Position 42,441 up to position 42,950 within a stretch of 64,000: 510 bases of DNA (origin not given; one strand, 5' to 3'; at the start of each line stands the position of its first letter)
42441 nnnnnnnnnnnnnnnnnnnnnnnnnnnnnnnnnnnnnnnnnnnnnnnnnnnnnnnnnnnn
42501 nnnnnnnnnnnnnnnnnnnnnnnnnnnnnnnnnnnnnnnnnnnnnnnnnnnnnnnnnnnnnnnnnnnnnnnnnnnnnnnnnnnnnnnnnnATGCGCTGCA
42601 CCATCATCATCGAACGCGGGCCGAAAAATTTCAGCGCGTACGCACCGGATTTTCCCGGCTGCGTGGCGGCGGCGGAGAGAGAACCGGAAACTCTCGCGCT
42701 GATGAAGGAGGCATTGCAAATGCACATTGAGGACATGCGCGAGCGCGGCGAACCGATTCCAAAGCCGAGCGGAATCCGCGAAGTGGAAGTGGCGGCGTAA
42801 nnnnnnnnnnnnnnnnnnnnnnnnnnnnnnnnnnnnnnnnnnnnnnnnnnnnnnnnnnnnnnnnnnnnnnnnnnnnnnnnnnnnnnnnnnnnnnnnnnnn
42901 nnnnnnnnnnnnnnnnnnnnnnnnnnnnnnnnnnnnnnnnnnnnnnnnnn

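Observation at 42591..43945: HicB-like antitoxin gene followed 8 nt later by a low-GC PD-(D/E)xK-like gene instead of hicA, a possible novel toxin-antitoxin or defence pair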

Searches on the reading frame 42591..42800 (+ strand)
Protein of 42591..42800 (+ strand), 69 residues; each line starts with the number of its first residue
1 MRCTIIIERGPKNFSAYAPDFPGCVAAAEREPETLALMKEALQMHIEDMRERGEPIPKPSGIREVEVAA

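Call 3: search_protein_families(library=pfam, proteins=[window:42591-42800:+], max_evalue=1)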
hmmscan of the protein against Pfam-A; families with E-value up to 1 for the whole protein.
window:42591-42800:+ (69 aa): 3 families
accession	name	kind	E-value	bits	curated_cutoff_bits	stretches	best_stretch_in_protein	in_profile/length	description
PF15919.11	HicB_lk_antitox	-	2.8e-10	40.9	27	1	5-65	3-64/123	HicB_like antitoxin of bacterial toxin-antitoxin system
PF21748.3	UPF0150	-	0.17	12.2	27.3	1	13-57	20-64/64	UPF0150-like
PF01239.28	PPTA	-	0.24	11.7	29.5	0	3-16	8-21/32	Protein prenyltransferase alpha subunit repeat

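Call 4: search_protein_families(library=padloc, proteins=[window:42591-42800:+], max_evalue=1)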
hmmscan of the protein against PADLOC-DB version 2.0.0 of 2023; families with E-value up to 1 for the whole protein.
window:42591-42800:+ (69 aa): 0 families

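Call 5: search_protein_families(library=ncbifam, proteins=[window:42591-42800:+], max_evalue=1)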
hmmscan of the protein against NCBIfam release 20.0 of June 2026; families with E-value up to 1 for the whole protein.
window:42591-42800:+ (69 aa): 0 families

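Call 78: find_homologous_proteins(query=window:42591-42797:+, max_evalue=0.00001)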
Query window:42591-42797:+ (69 aa): 334 proteins with E <= 0.00001 among 336 candidates; the best 120 are listed.
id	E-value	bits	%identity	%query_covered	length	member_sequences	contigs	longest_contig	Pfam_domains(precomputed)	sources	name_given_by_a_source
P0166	4.1e-36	139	93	100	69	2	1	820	PF15919.12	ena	-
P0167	3.9e-34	133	91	100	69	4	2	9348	PF15919.12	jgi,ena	jgi:predicted RNase H-like HicB family nuclease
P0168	1.1e-31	125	84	100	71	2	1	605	PF15919.12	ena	-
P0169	1.5e-31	124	86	100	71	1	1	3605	PF15919.12,PF15970.12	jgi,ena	-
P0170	2.0e-31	124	87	100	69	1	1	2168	PF15919.12,PF15970.12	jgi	jgi:predicted RNase H-like HicB family nuclease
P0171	2.2e-31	124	84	100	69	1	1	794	PF15919.12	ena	-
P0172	3.6e-31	123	88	100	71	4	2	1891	PF15919.12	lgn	-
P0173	4.1e-31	123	84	100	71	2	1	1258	PF15919.12,PF15970.12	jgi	jgi:predicted RNase H-like HicB family nuclease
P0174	7.6e-31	122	86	100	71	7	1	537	PF15919.12,PF15970.12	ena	-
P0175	8.0e-31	122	83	100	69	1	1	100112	PF15919.12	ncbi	-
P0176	1.5e-30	121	86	100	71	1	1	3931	PF15919.12,PF15970.12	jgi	jgi:predicted RNase H-like HicB family nuclease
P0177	1.6e-30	121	83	100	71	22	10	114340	PF15919.12,PF15970.12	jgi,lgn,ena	jgi:predicted RNase H-like HicB family nuclease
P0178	1.6e-30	121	83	100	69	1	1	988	PF15919.12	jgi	jgi:predicted RNase H-like HicB family nuclease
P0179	1.7e-30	121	84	100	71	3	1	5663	PF15919.12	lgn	-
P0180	1.8e-30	121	86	100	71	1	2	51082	PF15919.12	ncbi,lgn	-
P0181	1.9e-30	121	87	100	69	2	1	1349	PF15919.12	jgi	jgi:predicted RNase H-like HicB family nuclease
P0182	1.9e-30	121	84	100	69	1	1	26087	PF15919.12,PF15970.12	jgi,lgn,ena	-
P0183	2.0e-30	121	86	100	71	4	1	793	PF15919.12,PF15970.12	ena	-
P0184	2.3e-30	121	81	100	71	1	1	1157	PF15919.12,PF15970.12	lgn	-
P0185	2.4e-30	121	85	99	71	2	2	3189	PF15919.12,PF15970.12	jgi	jgi:predicted RNase H-like HicB family nuclease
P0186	2.6e-30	121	83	100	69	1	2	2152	PF15919.12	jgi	jgi:predicted RNase H-like HicB family nuclease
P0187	3.0e-30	120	86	100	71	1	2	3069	PF15919.12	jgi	jgi:predicted RNase H-like HicB family nuclease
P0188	3.8e-30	120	80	100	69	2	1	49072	PF15919.12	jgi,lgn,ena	-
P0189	3.8e-30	120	82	99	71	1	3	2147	PF15919.12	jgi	jgi:predicted RNase H-like HicB family nuclease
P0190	3.9e-30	120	84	100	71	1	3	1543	PF15919.12,PF15970.12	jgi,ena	jgi:predicted RNase H-like HicB family nuclease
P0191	3.9e-30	120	85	99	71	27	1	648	PF15919.12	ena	-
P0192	4.0e-30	120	83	100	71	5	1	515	PF15919.12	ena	-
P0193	4.3e-30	120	84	100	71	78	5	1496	PF15919.12,PF15970.12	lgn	-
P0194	4.4e-30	120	86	100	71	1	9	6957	PF15919.12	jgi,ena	jgi:predicted RNase H-like HicB family nuclease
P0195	4.5e-30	120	81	100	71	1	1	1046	PF15919.12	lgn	-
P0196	4.7e-30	120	87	99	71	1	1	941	PF15919.12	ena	-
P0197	4.9e-30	120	84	100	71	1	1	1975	PF15919.12,PF15970.12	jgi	jgi:predicted RNase H-like HicB family nuclease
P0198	5.5e-30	120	86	100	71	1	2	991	PF15919.12,PF15970.12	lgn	-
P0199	5.7e-30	119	82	99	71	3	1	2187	PF15919.12,PF15970.12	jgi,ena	-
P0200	5.8e-30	119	86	100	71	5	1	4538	PF15919.12,PF15970.12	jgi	jgi:predicted RNase H-like HicB family nuclease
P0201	6.6e-30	119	86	100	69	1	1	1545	PF15919.12,PF15970.12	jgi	jgi:predicted RNase H-like HicB family nuclease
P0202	6.6e-30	119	83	100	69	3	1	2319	PF15919.12,PF15970.12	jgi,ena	-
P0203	6.6e-30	119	80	100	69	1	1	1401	PF15919.12,PF15970.12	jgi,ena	-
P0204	6.7e-30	119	83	100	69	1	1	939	PF15919.12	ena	-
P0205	7.0e-30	119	83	100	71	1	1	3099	PF15919.12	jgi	jgi:predicted RNase H-like HicB family nuclease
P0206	7.3e-30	119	81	100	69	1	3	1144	PF15919.12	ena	-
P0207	7.4e-30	119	83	100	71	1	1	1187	PF15919.12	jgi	-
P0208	7.7e-30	119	83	100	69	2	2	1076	PF15919.12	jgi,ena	-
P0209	7.7e-30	119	81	100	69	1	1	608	PF15919.12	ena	-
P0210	8.0e-30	119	84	100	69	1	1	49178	PF15919.12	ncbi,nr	ncbi:MAG TPA: type II toxin-antitoxin system HicB family antitoxin [Verrucomicrobiae bacterium]|nr:t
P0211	8.0e-30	119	83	100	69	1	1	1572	PF15919.12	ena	-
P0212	9.2e-30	119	83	100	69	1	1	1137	PF15919.12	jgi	jgi:predicted RNase H-like HicB family nuclease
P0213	9.6e-30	119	78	100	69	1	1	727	PF15919.12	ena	-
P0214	1.0e-29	119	86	100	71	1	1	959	PF15919.12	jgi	jgi:predicted RNase H-like HicB family nuclease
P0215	1.0e-29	119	80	100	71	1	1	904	PF15919.12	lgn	-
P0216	1.1e-29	119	84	100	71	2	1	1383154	PF15919.12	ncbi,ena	-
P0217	1.1e-29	119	83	100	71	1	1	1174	PF15919.12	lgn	-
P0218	1.1e-29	119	81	100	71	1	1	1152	PF15919.12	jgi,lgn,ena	-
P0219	1.1e-29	119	83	100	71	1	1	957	PF15919.12,PF15970.12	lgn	-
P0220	1.2e-29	118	84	100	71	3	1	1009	PF15919.12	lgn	-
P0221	1.3e-29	118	84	100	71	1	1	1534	PF15919.12,PF15970.12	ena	-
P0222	1.4e-29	118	86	100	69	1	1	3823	PF15919.12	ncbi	-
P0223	1.5e-29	118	83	100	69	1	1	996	PF15919.12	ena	-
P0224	1.5e-29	118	83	100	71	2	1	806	PF15919.12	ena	-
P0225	1.5e-29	118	82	99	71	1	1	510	PF15919.12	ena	-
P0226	1.7e-29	118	83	100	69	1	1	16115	PF15919.12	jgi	jgi:predicted RNase H-like HicB family nuclease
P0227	1.9e-29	118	84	100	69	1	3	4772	PF15919.12,PF15970.12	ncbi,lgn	-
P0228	1.9e-29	118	80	100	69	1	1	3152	PF15919.12,PF15970.12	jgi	-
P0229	1.9e-29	118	83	100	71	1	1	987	PF15919.12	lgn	-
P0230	2.1e-29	118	81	100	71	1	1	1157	PF15919.12,PF15970.12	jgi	jgi:predicted RNase H-like HicB family nuclease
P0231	2.1e-29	118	80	100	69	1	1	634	PF15919.12,PF15970.12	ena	-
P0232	2.1e-29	118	83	100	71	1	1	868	PF15919.12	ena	-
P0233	2.1e-29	118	80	100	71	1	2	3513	PF15919.12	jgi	jgi:predicted RNase H-like HicB family nuclease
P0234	2.1e-29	118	83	100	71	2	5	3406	PF15919.12,PF15970.12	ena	-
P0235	2.4e-29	118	78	100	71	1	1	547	PF15919.12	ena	-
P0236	2.8e-29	117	81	100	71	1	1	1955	PF15919.12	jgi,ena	jgi:predicted RNase H-like HicB family nuclease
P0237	2.8e-29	117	84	100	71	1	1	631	PF15919.12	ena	-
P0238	2.9e-29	117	84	100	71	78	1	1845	PF15919.12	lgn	-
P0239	3.0e-29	117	78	100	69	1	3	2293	PF15919.12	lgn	-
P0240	3.0e-29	117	81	100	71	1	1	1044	PF15919.12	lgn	-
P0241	3.0e-29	117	80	100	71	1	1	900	PF15919.12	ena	-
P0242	3.1e-29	117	81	100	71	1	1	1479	PF15919.12,PF15970.12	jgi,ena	jgi:predicted RNase H-like HicB family nuclease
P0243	3.4e-29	117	78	100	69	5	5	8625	PF15919.12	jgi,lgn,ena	jgi:predicted RNase H-like HicB family nuclease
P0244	3.7e-29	117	83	100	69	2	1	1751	PF15919.12,PF15970.12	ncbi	-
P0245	3.8e-29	117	81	100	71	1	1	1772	PF15919.12,PF15970.12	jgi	jgi:predicted RNase H-like HicB family nuclease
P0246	3.8e-29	117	80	100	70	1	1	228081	PF15919.12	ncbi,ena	-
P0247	3.8e-29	117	81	100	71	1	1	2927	PF15919.12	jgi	jgi:predicted RNase H-like HicB family nuclease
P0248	3.9e-29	117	80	100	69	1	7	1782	PF15919.12,PF15970.12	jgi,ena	-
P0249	3.9e-29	117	83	100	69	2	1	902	PF15919.12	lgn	-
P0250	4.2e-29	117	84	99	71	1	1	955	PF15919.12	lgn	-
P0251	4.2e-29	117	84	100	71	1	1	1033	PF15919.12,PF15970.12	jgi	jgi:predicted RNase H-like HicB family nuclease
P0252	4.4e-29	117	80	100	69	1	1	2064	PF15919.12,PF15970.12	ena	-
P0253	4.5e-29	117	83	100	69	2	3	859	PF15919.12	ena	-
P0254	4.7e-29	117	85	99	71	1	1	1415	PF15919.12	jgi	-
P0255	5.2e-29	116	84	100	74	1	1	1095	PF15919.12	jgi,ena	-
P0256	5.3e-29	116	81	100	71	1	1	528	PF15919.12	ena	-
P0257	5.9e-29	116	84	100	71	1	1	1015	PF15919.12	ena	-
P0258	5.9e-29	116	80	100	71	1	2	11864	PF15919.12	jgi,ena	-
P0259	6.0e-29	116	81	100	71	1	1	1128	PF15919.12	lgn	-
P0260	6.1e-29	116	84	99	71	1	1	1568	PF15919.12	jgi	jgi:predicted RNase H-like HicB family nuclease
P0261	6.5e-29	116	81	100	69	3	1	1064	PF15919.12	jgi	jgi:predicted RNase H-like HicB family nuclease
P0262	6.6e-29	116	80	100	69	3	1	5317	PF15919.12,PF15970.12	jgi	-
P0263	6.8e-29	116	81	100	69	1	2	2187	PF15919.12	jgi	jgi:predicted RNase H-like HicB family nuclease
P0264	6.8e-29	116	81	100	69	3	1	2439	PF15919.12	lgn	-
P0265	7.0e-29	116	78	100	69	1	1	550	PF15919.12,PF15970.12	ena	-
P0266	7.0e-29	116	78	100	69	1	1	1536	PF15919.12,PF15970.12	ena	-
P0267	7.3e-29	116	81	100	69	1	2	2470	PF15919.12,PF15970.12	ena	-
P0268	7.3e-29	116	78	100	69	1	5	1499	PF15919.12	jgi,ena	-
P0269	7.4e-29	116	78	100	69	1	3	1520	PF15919.12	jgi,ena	-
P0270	7.5e-29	116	81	100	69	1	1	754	PF15919.12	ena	-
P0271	8.0e-29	116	81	100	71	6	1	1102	PF15919.12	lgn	-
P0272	8.2e-29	116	81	100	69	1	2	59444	PF15919.12,PF15970.12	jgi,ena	-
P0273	8.6e-29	116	78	100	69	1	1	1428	PF15919.12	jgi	jgi:predicted RNase H-like HicB family nuclease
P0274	9.3e-29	116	81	99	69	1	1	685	PF15919.12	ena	-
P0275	9.7e-29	116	74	100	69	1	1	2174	PF15919.12,PF15970.12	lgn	-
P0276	1.0e-28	116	80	100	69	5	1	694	PF15919.12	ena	-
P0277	1.0e-28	115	78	100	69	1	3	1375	PF15919.12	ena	-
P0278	1.1e-28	115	81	100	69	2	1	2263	PF15919.12,PF15970.12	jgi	jgi:predicted RNase H-like HicB family nuclease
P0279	1.1e-28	115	83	100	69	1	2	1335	PF15919.12,PF15970.12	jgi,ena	-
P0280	1.1e-28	115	77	100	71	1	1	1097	PF15919.12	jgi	jgi:predicted RNase H-like HicB family nuclease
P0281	1.1e-28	115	78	100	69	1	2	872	PF15919.12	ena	-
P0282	1.2e-28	115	80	100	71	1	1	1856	PF15919.12,PF15970.12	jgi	jgi:predicted RNase H-like HicB family nuclease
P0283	1.2e-28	115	83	100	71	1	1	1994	PF15919.12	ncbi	-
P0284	1.3e-28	115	75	100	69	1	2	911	PF15919.12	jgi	jgi:predicted RNase H-like HicB family nuclease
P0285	1.4e-28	115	80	100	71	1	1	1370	PF15919.12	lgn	-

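Call 80: find_encoding_contigs(protein=P0177, flank=2000, max_places=10)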
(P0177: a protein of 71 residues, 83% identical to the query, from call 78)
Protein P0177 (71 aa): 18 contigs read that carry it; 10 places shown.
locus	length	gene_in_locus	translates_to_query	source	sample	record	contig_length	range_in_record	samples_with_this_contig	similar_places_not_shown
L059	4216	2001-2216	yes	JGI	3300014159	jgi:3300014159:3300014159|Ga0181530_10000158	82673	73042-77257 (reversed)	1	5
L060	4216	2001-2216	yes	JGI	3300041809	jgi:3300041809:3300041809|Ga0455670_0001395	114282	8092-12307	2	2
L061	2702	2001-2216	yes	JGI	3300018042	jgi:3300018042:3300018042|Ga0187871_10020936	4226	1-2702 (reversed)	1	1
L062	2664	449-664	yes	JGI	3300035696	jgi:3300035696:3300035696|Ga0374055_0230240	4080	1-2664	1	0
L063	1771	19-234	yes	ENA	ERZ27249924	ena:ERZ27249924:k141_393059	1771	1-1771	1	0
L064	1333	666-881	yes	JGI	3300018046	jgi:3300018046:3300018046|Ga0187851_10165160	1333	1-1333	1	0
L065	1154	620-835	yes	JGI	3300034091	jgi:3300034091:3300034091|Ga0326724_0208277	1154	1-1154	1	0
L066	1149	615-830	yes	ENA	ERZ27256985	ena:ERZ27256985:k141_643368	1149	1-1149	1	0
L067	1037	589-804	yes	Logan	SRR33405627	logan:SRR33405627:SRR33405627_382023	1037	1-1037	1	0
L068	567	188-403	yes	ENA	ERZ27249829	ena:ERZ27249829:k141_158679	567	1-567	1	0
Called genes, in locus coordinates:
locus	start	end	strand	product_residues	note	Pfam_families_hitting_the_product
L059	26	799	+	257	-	-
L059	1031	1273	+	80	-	PF02700:PurS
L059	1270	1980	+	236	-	PF07685:GATase_3, PF13507:GATase_5, PF00117:GATase (faint), PF01965:DJ-1_PfpI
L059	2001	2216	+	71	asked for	PF15919:HicB_lk_antitox, PF15970:HicB-like_2 (weak)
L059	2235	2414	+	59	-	-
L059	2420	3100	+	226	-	PF13424:TPR_12 (faint), PF13428:TPR_14 (faint), PF14559:TPR_19 (faint), PF00515:TPR_1 (weak), PF13181:TPR_8 (weak)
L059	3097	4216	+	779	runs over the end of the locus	PF18072:FGAR-AT_linker, PF00586:AIRS, PF02769:AIRS_C, PF00586:AIRS, PF02769:AIRS_C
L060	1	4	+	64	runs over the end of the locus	-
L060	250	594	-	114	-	-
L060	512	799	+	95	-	-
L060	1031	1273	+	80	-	PF02700:PurS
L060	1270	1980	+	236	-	PF07685:GATase_3, PF13507:GATase_5, PF00117:GATase (faint), PF01965:DJ-1_PfpI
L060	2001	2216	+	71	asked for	PF15919:HicB_lk_antitox, PF15970:HicB-like_2 (weak)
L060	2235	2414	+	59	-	-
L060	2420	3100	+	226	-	PF13424:TPR_12 (faint), PF13428:TPR_14 (faint), PF14559:TPR_19 (faint), PF00515:TPR_1 (weak), PF13181:TPR_8 (weak)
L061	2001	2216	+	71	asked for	PF15919:HicB_lk_antitox, PF15970:HicB-like_2 (weak)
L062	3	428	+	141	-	?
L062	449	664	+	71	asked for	PF15919:HicB_lk_antitox, PF15970:HicB-like_2 (weak)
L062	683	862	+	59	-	-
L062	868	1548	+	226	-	PF13424:TPR_12 (faint), PF13428:TPR_14 (faint), PF14559:TPR_19 (faint), PF07719:TPR_2 (faint), PF00515:TPR_1 (weak), PF13181:TPR_8 (weak)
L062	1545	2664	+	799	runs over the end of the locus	PF18072:FGAR-AT_linker, PF00586:AIRS, PF02769:AIRS_C, PF00586:AIRS, PF02769:AIRS_C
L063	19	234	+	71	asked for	PF15919:HicB_lk_antitox, PF15970:HicB-like_2 (weak)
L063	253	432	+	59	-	-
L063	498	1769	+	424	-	?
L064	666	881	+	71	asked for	PF15919:HicB_lk_antitox, PF15970:HicB-like_2 (weak)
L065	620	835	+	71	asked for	PF15919:HicB_lk_antitox, PF15970:HicB-like_2 (weak)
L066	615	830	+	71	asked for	PF15919:HicB_lk_antitox, PF15970:HicB-like_2 (weak)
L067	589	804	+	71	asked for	PF15919:HicB_lk_antitox, PF15970:HicB-like_2 (weak)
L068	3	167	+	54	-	?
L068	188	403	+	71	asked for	PF15919:HicB_lk_antitox, PF15970:HicB-like_2 (weak)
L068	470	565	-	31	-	?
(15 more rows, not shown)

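Call 90: search_protein_families(library=pfam, proteins=[L063:498-1769:+], max_evalue=0.001)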
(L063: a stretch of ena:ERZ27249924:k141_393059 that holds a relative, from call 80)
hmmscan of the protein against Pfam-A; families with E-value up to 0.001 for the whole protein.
L063:498-1769:+ (424 aa): 2 families
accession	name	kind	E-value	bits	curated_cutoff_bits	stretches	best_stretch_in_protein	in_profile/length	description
PF00580.27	UvrD-helicase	-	2e-07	31.4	23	1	254-342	3-92/271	UvrD/REP helicase N-terminal domain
PF13245.12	AAA_19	-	0.00072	20.2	25.1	0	266-317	12-64/134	AAA domain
